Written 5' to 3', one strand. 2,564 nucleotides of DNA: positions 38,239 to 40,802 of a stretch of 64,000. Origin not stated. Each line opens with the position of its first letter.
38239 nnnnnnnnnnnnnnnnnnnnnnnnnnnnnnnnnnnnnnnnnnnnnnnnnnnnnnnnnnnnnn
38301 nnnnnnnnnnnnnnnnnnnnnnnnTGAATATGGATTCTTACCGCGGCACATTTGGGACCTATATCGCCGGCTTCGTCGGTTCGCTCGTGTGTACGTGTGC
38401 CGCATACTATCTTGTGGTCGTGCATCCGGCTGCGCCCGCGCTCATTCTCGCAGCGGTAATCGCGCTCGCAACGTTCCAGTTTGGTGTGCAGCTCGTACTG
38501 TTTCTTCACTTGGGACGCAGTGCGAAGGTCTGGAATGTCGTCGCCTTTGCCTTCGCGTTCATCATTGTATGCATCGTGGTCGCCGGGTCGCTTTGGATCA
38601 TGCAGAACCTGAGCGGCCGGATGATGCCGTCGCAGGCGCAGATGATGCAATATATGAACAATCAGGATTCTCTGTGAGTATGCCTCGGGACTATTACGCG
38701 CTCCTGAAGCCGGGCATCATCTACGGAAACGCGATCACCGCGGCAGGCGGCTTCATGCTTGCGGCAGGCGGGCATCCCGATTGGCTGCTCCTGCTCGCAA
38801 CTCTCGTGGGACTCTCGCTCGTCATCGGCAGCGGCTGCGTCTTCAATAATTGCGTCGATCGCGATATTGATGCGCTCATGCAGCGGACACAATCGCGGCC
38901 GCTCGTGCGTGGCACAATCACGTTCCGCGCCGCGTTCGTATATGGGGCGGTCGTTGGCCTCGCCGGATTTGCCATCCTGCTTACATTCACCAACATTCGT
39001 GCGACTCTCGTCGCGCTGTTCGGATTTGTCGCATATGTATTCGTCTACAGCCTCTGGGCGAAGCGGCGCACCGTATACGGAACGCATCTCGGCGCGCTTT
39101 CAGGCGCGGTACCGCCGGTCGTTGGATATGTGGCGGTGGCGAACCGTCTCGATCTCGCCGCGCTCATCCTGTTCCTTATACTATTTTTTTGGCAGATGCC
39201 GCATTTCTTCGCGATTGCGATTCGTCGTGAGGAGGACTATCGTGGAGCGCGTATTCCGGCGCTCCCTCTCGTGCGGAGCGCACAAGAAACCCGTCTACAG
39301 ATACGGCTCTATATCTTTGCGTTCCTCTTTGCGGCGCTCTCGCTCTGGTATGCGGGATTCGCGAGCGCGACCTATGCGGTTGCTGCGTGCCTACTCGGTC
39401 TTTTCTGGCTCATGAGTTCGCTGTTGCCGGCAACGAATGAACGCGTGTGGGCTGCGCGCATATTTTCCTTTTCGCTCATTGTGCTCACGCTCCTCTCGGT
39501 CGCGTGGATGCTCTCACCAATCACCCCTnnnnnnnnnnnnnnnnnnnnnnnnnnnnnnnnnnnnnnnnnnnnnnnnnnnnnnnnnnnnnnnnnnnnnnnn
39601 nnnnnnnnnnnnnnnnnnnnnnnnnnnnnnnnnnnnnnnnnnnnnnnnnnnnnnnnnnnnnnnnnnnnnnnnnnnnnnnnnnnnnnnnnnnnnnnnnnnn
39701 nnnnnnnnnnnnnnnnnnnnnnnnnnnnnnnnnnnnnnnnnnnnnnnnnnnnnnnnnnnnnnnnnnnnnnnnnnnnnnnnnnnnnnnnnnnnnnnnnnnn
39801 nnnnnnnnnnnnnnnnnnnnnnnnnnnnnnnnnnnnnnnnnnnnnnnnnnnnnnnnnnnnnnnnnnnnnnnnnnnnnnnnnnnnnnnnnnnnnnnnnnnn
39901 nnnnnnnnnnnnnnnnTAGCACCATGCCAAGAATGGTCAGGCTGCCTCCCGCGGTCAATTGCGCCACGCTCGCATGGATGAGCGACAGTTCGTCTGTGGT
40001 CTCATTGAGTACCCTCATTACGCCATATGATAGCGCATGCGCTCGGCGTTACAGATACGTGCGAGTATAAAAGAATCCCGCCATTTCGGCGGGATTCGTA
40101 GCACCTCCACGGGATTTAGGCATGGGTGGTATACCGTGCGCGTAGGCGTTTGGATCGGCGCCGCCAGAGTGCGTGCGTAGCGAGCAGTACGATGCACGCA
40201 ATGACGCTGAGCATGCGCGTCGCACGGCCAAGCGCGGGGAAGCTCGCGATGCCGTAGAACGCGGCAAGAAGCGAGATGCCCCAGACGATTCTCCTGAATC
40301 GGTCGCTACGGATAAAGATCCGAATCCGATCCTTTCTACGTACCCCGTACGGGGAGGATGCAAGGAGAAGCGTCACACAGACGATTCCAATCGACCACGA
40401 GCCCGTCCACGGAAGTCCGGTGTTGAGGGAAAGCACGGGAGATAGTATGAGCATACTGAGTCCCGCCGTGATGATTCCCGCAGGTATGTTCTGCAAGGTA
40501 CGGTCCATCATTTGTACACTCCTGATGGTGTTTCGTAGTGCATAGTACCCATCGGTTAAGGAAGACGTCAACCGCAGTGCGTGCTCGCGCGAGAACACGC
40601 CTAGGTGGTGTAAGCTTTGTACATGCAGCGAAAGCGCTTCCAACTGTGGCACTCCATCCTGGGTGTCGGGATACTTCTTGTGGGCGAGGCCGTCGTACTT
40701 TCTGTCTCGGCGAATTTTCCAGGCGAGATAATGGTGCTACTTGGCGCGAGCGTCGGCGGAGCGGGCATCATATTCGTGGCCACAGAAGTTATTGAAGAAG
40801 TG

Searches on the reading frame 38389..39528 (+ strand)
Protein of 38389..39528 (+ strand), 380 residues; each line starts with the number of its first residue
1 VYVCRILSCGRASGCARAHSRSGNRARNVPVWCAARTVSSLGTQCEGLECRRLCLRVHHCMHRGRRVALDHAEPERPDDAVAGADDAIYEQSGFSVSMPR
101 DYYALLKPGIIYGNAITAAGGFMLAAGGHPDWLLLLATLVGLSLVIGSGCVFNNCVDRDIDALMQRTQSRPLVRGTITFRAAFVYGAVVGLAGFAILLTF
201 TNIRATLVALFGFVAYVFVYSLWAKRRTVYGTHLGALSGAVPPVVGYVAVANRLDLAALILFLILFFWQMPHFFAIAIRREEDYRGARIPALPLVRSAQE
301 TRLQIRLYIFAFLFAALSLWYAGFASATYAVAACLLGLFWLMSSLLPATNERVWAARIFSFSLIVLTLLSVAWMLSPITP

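Call 33: search_protein_families(library=pfam, proteins=[window:38389-39528:+], max_evalue=0.01)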
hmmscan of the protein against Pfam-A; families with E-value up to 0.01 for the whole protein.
window:38389-39528:+ (380 aa): 1 family
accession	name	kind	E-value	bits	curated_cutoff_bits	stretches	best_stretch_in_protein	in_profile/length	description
PF01040.23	UbiA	-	2.4e-57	194.6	34.2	1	116-359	3-244/250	UbiA prenyltransferase family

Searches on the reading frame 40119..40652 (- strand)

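Call 33: search_protein_families(library=pfam, proteins=[window:40119-40652:-], max_evalue=0.01)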
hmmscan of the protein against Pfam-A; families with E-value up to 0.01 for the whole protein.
window:40119-40652:- (178 aa): 1 family
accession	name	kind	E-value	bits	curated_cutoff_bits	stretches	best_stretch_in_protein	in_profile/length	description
PF14256.11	YwiC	-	0.0038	17.9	25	1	65-172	8-110/126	YwiC-like protein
